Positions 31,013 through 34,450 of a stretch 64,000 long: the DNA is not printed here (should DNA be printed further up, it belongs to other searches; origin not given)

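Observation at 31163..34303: Complete 2-oxoacid dehydrogenase E1-alpha/E1-beta/lipoyl/E2-core fusion in one polypeptide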

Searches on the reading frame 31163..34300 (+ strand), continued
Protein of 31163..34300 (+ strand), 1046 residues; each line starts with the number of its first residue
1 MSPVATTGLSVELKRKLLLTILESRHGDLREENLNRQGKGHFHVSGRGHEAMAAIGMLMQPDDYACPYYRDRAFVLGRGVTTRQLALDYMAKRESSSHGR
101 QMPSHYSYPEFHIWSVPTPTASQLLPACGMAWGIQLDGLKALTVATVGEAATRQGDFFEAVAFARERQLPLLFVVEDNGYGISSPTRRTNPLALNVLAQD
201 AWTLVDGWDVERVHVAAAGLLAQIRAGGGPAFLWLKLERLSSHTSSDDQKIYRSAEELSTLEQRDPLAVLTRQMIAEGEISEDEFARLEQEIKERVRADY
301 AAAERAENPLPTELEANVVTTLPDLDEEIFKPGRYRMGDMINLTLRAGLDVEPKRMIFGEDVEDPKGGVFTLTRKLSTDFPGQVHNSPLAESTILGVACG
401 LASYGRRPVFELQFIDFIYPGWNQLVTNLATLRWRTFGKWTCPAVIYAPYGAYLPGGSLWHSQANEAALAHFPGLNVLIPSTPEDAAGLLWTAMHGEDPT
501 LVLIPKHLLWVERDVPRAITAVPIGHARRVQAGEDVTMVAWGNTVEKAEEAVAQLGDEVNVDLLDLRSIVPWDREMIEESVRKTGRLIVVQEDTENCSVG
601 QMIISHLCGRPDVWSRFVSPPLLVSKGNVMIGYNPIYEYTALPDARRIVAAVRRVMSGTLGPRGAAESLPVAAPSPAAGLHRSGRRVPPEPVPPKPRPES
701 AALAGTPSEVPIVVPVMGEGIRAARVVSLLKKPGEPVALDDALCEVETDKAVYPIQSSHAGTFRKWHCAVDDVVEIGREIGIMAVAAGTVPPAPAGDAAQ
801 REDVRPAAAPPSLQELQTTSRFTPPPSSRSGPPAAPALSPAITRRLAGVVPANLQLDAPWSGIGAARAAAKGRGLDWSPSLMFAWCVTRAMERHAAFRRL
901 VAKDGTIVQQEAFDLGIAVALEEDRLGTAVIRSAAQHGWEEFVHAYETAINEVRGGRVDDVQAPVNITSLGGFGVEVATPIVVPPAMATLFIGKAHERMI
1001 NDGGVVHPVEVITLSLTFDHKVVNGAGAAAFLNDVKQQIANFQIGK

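Call 13: find_related_loci(query=window:31163-34300:+, collection=genome_contigs, flank=10000)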
Query window:31163-34300:+ (1046 aa) in genome_contigs; peptide patterns used: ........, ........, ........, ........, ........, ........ (x = any residue, [..] = any of these).
98 stretches matched a pattern; 81 encode a relative of the query (tblastn E <= 1e-3); the best 80 are kept; 80 distinct loci.
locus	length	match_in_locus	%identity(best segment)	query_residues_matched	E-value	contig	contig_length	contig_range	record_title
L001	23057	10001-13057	73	3-1044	0e+0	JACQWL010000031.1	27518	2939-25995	MAG: Verrucomicrobia bacterium isolate NC_groundwater_1488_Ag_S-0.65um_64_31 S_p65_S5_coassembly_k141_193654, whole geno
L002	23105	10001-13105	73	1-1044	0e+0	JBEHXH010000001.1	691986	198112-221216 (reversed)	MAG: Verrucomicrobiota bacterium isolate ES1.bin.45 NODE_6_length_691986_cov_76.897846, whole genome shotgun sequence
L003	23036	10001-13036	72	3-1044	0e+0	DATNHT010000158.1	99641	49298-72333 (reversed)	MAG TPA_asm: Opitutaceae bacterium isolate SMAG_U11354 k141_728750, whole genome shotgun sequence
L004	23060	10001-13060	68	3-1044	0e+0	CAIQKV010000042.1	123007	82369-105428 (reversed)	MAG: uncultured Opitutae bacterium isolate MJ-2014-D4_bin-006 genome assembly, contig: bin-006:042/121, whole genome sho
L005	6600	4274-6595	82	1-783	0e+0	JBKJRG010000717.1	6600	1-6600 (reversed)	MAG: Opitutaceae bacterium isolate ant_bin.527 k117_3589363, whole genome shotgun sequence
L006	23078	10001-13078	63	9-1044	0e+0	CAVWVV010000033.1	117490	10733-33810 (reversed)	MAG: uncultured Verrucomicrobiae bacterium isolate MFD00822.bin.1.79 genome assembly, contig: contig_83369, whole genome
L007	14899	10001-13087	62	9-1044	0e+0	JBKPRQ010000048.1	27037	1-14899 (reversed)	MAG: Verrucomicrobiota bacterium isolate GS_EKS_MAG_00045 GS_EKS_000002365840, whole genome shotgun sequence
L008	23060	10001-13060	62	9-1044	0e+0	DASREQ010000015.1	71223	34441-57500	MAG TPA_asm: Candidatus Udaeobacter sp. isolate SMAG_U10010 k141_556072, whole genome shotgun sequence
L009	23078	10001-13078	62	9-1044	0e+0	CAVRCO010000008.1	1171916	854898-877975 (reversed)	MAG: uncultured Verrucomicrobiae bacterium isolate MFD03346.bin.2.17 genome assembly, contig: contig_17354, whole genome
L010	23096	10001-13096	62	9-1044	0e+0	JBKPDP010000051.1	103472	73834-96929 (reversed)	MAG: Verrucomicrobiota bacterium isolate GB_EKS_MAG_00021 GB_EKS_000000650069, whole genome shotgun sequence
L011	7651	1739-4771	62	9-1044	0e+0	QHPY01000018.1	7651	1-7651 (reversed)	MAG: Verrucomicrobia bacterium isolate AV18 14_1009_12_30cm_scaffold_7067_e_799_curated, whole genome shotgun sequence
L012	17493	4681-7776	62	1-1044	0e+0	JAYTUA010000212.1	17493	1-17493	MAG: Opitutaceae bacterium isolate GFS_5475 GFS_5475_211, whole genome shotgun sequence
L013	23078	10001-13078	61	9-1044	0e+0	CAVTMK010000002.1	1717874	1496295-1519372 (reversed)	MAG: uncultured Verrucomicrobiae bacterium isolate MFD06526.bin.1.22 genome assembly, contig: contig_3364, whole genome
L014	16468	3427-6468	62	9-1046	0e+0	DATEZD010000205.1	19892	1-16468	MAG TPA_asm: Candidatus Udaeobacter sp. isolate SMAG_U8465 k141_46257, whole genome shotgun sequence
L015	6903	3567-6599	61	9-1044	0e+0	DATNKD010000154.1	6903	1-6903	MAG TPA_asm: Chthoniobacterales bacterium isolate SMAG_U11416 k141_50017, whole genome shotgun sequence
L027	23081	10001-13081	60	9-1046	0e+0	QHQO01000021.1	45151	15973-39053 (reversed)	MAG: Verrucomicrobia bacterium isolate AV125 14_1009_02_30cm_scaffold_161_curated, whole genome shotgun sequence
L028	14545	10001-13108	61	1-1044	0e+0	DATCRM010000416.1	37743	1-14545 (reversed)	MAG TPA_asm: Lacunisphaera sp. isolate SMAG_U7279 k141_1068491, whole genome shotgun sequence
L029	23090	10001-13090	61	8-1044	0e+0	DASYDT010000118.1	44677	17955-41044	MAG TPA_asm: Candidatus Udaeobacter sp. isolate SMAG_U4966 k141_1684768, whole genome shotgun sequence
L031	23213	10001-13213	60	9-1044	0e+0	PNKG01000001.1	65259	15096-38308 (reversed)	MAG: Opitutus sp. isolate PR.011 PR_1000129_65259, whole genome shotgun sequence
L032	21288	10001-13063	61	8-1044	0e+0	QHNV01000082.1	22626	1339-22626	MAG: Verrucomicrobia bacterium isolate AV68 14_0929_05_30cm_scaffold_1392_curated, whole genome shotgun sequence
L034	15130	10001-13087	61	9-1044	0e+0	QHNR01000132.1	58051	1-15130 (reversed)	MAG: Verrucomicrobia bacterium isolate AV71 14_0903_13_30cm_scaffold_3556603_curated, whole genome shotgun sequence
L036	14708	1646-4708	62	4-1046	0e+0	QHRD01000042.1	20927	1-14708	MAG: Verrucomicrobia bacterium isolate AV111 14_0903_13_30cm_scaffold_641121_curated, whole genome shotgun sequence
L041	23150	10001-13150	59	1-1044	0e+0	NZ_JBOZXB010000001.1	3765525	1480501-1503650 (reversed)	Oleiharenicola lentus strain 23ND54W-5 contig1, whole genome shotgun sequence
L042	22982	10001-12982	59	9-1044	0e+0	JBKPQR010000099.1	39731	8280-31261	MAG: Verrucomicrobiota bacterium isolate GS_EKS_MAG_00071 GS_EKS_000001558104, whole genome shotgun sequence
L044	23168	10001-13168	59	1-1044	0e+0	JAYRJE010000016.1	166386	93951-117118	MAG: Candidatus Didemnitutus sp. isolate SZ_szas3bin.11 NODE_126_length_166386_cov_7.14073, whole genome shotgun sequenc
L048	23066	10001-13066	76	2-1044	0e+0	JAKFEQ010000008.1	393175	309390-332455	MAG: Opitutaceae bacterium isolate LC077 contig-124_6, whole genome shotgun sequence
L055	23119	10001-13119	63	9-1044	0e+0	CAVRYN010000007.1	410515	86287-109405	MAG: uncultured Verrucomicrobiae bacterium isolate MFD06085.bin.1.10 genome assembly, contig: contig_32777, whole genome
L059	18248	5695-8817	61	1-1044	0e+0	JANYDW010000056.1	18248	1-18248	MAG: Oleiharenicola sp. isolate 336R_metabinner_90 336R_k141_2027907, whole genome shotgun sequence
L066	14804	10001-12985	46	3-1036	0e+0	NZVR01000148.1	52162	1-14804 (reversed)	MAG: Blastopirellula sp. isolate NAT61 44444, whole genome shotgun sequence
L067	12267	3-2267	58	287-1044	0e+0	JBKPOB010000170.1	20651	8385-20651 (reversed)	MAG: Verrucomicrobiota bacterium isolate GS_HAYS_MAG_00025 GS_HAYS_000003371707, whole genome shotgun sequence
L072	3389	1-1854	57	402-1046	0e+0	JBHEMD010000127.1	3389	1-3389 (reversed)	MAG: Chthoniobacterales bacterium isolate S2_bin.50.orig S2_k141_3275593, whole genome shotgun sequence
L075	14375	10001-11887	53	27-657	0e+0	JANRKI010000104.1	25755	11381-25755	MAG: Fimbriimonadaceae bacterium isolate bins.324 k141_2654031, whole genome shotgun sequence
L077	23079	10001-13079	59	9-1044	0e+0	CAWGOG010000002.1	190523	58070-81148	MAG: uncultured Verrucomicrobiae bacterium isolate MFD01213.bin.2.107 genome assembly, contig: contig_29911, whole genom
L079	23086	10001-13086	73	8-1046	0e+0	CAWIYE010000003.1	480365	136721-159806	MAG: uncultured Verrucomicrobiae bacterium isolate MFD05841.bin.2.45 genome assembly, contig: contig_13890, whole genome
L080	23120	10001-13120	66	8-1046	0e+0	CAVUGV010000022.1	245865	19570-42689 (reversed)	MAG: uncultured Verrucomicrobiae bacterium isolate MFD02159.bin.2.108 genome assembly, contig: contig_3255, whole genome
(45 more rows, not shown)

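Call 22: search_protein_families(library=pfam, proteins=[L029:7406-8656:-, L034:8822-9916:-, L067:3001-4398:+, L029:17267-18154:+, L008:13152-13775:+, L055:15528-16514:+, L028:8499-9242:+, L032:6908-7495:+, L002:3538-5190:-, L001:16070-17707:-], max_evalue=0.00001)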
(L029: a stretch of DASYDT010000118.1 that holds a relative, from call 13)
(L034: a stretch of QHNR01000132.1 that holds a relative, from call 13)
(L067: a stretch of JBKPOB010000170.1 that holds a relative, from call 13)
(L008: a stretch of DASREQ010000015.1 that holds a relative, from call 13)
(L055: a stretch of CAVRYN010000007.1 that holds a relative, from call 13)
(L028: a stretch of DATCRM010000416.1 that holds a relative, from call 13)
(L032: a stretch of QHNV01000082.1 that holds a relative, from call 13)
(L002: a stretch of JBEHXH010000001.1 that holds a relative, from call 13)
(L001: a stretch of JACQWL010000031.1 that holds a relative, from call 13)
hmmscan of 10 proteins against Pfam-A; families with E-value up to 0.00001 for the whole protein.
L029:7406-8656:- (416 aa): 4 families
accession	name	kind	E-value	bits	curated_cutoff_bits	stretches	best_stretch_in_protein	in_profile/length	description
PF00696.33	AA_kinase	-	1.1e-49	169.8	24.9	1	3-225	2-229/234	Amino acid kinase family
PF22468.2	ACT_9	-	1.7e-33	114.6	27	2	342-400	1-61/61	ACT domain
PF13840.12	ACT_7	-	1e-15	57.7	27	1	337-397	4-64/65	ACT domain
PF01842.31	ACT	-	5.8e-11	42.4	27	0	267-321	5-61/66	ACT domain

L034:8822-9916:- (364 aa): 1 family
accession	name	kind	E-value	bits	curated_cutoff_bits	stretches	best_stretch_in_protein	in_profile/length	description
PF00291.31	PALP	-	1.1e-71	242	35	1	29-332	1-295/295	Pyridoxal-phosphate dependent enzyme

L067:3001-4398:+ (465 aa): 10 families
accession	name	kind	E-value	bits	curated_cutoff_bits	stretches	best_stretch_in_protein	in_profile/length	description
PF01926.29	MMR_HSR1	-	7.5e-62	206.9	21.9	2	186-303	2-113/113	50S ribosome-binding GTPase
PF00009.33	GTP_EFTU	-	5.2e-26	91.8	26.5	2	216-356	54-184/188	Elongation factor Tu GTP binding domain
PF02421.24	FeoB_N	-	1.5e-23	83.5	27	2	11-162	3-155/156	Ferrous iron transport protein B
PF14714.11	KH_dom-like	-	9.8e-23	80.7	27.3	1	364-450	1-81/81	KH-domain-like of EngA bacterial GTPase enzymes, C-terminal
PF00350.29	Dynamin_N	-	4.2e-16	59.9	27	0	186-231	1-45/168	Dynamin family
PF08477.19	Roc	-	1.2e-10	42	27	0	11-126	2-119/119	Ras of Complex, Roc, domain of DAPkinase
PF04548.22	AIG1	-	2.3e-10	40.6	27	1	186-363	3-190/212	AIG1 family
PF03193.22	RsgA_GTPase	-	9.3e-10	39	30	0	178-214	102-137/174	RsgA GTPase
PF00071.28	Ras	-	9.5e-10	38.7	21.6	0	11-135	2-124/162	Ras family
PF02492.25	cobW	-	4.8e-07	30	20.7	0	231-323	84-171/180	CobW/HypB/UreG, nucleotide-binding domain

L029:17267-18154:+ (295 aa): 2 families
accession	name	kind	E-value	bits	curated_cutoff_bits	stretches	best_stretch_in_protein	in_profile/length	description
PF01882.25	DUF58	-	6.1e-82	274.4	23.4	1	43-251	1-211/216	Protein of unknown function DUF58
PF13519.12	VWA_2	-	1.7e-16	61.2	27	1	80-186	1-107/107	von Willebrand factor type A domain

L008:13152-13775:+ (207 aa): 1 family
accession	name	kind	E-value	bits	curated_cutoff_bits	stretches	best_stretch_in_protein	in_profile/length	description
PF01066.26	CDP-OH_P_transf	-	4e-32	112.1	22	1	7-177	1-145/152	CDP-alcohol phosphatidyltransferase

L055:15528-16514:+ (328 aa): 4 families
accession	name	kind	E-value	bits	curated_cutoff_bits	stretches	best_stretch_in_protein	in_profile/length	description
PF07726.17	AAA_3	-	6e-64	214.2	27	1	48-178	1-131/131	ATPase family associated with various cellular activities (AAA)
PF17863.7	AAA_lid_2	-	1.8e-22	79.3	22.7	1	253-321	6-74/74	AAA lid domain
PF20030.5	bpMoxR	-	1.7e-13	50.5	27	1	22-191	7-175/205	MoxR domain in the MoxR-vWA-beta-propeller ternary systems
PF07728.20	AAA_5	-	3.9e-13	50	22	1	48-176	1-139/139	AAA domain (dynein-related subfamily)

L028:8499-9242:+ (247 aa): 1 family
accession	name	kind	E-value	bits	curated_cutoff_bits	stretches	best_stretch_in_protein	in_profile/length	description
PF00849.27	PseudoU_synth_2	-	2.9e-28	99.5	26.8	1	14-167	2-152/152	RNA pseudouridylate synthase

L032:6908-7495:+ (195 aa): 0 families

L002:3538-5190:- (550 aa): 3 families
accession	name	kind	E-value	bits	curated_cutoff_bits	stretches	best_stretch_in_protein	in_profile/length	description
PF03321.19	GH3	-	5.4e-33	114.9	23.6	1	46-300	9-301/304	GH3 family N-terminal domain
PF23571.1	GH3_M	-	5.5e-18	65.3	23.6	1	328-401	3-75/75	GH3 family central domain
PF23572.1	GH3_C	-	1.8e-17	64.5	23.6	1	417-533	2-118/119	GH3 family C-terminal domain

L001:16070-17707:- (545 aa): 2 families
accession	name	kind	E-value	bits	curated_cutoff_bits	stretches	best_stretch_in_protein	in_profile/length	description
PF01039.27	Carboxyl_trans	-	7.8e-141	470.5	22.3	1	42-531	1-480/493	Carboxyl transferase domain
PF03255.19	ACCA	-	4.9e-13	49.4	23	1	323-433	92-201/310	Acetyl co-enzyme A carboxylase carboxyltransferase-like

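Call 29: search_protein_representatives(protein=window:31163-34300:+)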
Query: 1046 residues. Proteins with E-value up to 0.001 (for the whole library): 29877; up to 1e-10: 9979; up to 1e-30: 1204. The best 150 are listed.
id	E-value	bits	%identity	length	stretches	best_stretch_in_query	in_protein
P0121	0.0e+00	1390.1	61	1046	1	5-1044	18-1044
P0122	0.0e+00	1013.8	48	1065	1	8-1040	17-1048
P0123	0.0e+00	1011.9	50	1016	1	16-1043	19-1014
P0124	1.8e-293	992.8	48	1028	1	9-1044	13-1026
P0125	6.9e-264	894.9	45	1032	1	13-1040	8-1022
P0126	9.0e-245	831.6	66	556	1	130-686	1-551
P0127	5.0e-224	762.9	44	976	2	22-657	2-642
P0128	4.0e-220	750.0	56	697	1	222-876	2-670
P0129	1.6e-215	734.8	44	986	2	22-676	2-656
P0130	1.1e-208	712.1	50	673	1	17-656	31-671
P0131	1.6e-188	645.4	40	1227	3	18-660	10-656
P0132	1.5e-173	595.8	44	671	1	17-656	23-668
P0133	7.6e-172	590.2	39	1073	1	9-1043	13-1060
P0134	2.8e-169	581.7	46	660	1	21-648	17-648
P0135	6.3e-164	564.0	38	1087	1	16-1040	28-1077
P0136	1.4e-161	556.2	48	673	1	24-661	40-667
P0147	3.2e-133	462.3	36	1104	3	24-608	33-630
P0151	1.2e-123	430.7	39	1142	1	15-680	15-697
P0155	1.6e-120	420.3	38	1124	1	15-795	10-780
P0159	1.4e-116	407.2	36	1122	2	23-653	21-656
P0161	5.1e-116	405.4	37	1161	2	16-660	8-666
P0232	8.0e-84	298.8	58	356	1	770-1046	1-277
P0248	1.5e-74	268.1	51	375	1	622-1000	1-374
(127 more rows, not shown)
